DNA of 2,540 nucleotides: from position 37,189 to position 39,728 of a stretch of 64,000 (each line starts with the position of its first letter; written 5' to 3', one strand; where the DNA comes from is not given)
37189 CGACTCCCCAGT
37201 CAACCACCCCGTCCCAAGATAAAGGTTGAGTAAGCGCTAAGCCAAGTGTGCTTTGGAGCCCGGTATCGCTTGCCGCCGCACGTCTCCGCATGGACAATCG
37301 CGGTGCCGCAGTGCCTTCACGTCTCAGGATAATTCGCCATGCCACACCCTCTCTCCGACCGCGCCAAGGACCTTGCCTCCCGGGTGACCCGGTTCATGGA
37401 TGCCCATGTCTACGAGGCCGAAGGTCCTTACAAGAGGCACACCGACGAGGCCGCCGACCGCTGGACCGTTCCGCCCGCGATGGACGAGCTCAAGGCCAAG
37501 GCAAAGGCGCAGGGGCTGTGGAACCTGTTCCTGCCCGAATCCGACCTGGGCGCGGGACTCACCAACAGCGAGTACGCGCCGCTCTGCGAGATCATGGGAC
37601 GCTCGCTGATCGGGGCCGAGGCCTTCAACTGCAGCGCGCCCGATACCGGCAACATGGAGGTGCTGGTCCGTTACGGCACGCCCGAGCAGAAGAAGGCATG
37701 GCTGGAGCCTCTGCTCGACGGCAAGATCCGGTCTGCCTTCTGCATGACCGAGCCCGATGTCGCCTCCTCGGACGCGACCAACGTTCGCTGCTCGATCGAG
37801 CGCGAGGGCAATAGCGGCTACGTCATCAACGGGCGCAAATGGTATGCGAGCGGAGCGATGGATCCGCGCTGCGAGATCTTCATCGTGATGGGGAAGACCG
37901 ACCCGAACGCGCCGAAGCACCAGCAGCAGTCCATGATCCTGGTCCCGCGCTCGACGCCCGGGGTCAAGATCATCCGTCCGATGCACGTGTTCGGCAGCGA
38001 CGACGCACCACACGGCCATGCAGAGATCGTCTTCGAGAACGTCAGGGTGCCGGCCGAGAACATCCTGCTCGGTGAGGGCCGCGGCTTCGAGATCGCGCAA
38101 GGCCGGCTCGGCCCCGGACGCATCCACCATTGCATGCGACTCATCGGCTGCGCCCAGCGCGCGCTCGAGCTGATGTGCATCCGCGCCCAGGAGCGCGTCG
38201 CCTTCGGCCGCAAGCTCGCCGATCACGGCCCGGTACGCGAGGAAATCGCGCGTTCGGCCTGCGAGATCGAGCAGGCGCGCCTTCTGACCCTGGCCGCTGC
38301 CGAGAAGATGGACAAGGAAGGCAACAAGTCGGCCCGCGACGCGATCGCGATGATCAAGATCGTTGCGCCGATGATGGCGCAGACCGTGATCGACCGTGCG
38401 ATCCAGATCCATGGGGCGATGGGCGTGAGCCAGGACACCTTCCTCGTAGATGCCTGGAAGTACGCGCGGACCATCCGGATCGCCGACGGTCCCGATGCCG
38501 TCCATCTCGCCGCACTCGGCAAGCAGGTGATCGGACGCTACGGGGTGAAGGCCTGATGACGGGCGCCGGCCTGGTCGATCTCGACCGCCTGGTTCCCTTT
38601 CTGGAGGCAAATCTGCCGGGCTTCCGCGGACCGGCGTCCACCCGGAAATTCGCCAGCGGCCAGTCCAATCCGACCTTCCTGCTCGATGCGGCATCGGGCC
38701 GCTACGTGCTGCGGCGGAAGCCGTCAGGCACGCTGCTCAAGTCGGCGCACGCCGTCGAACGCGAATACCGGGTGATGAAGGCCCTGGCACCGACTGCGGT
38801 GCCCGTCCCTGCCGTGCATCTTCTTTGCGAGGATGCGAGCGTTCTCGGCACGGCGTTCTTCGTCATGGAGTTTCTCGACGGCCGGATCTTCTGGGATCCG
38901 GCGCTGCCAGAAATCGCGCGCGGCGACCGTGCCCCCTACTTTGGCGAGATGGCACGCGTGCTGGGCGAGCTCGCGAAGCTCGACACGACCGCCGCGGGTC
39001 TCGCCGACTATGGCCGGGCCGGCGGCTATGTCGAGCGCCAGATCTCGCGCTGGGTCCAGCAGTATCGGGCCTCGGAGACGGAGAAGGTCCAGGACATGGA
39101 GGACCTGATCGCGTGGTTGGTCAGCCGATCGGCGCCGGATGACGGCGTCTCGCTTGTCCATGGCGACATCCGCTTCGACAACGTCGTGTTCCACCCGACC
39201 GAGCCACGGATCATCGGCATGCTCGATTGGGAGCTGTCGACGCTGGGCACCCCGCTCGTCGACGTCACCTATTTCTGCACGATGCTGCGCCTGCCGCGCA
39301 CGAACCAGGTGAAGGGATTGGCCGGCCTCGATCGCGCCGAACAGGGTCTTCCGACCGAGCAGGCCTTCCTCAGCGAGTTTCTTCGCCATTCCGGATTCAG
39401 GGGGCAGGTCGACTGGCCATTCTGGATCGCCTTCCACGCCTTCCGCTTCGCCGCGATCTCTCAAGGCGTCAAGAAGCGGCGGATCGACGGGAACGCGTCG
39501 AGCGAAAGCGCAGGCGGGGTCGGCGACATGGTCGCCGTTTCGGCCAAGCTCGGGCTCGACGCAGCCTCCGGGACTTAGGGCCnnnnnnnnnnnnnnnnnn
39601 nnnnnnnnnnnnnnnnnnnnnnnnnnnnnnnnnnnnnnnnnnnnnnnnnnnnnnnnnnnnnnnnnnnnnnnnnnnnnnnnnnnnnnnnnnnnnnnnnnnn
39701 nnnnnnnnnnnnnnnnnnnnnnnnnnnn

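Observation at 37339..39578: Acyl-CoA dehydrogenase translationally coupled (TGATG) to an APH-type kinase: split bacterial counterpart of eukaryotic ACAD10/ACAD11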

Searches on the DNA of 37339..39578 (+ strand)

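Call 15: search_dna_similar(query=window:37339-39578:+, collection=plasmids, mode=near, max_rows=10)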
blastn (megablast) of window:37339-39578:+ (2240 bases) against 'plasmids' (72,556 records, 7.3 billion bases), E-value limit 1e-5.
Records with a match: 4; places in all: 4; records where one place covers at least 80% of the query: 0.
Best place of each record, by identity: 60-80% 4.
By first word of the organism name: Deinococcus 2; Methylobacterium 1; Streptomyces 1.
By predicted mobility (MOB-suite, as given by PLSDB): non-mobilizable 3; mobilizable 1.
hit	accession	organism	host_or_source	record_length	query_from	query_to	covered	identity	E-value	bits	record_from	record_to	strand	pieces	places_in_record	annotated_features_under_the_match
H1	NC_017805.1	Deinococcus gobiensis I-0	-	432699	235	1100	39%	74.7%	6e-93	350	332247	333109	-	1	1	acyl-CoA dehydrogenase family protein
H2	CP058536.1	Deinococcus sp. D7000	seawater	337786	217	1101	40%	72.6%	4e-65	257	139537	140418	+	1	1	acyl-CoA dehydrogenase family protein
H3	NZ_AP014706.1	Methylobacterium aquaticum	-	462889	175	1010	37%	75.7%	2e-107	398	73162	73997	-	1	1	acyl-CoA dehydrogenase family protein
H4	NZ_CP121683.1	Streptomyces cathayae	microorganism,rhizosphere soil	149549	136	840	31%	76.5%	6e-93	350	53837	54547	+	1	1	acyl-CoA dehydrogenase family protein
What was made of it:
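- Tried and rejected: Megablast of the pair against plasmids: only partial ACAD matches at 73-77% identity (call 15).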
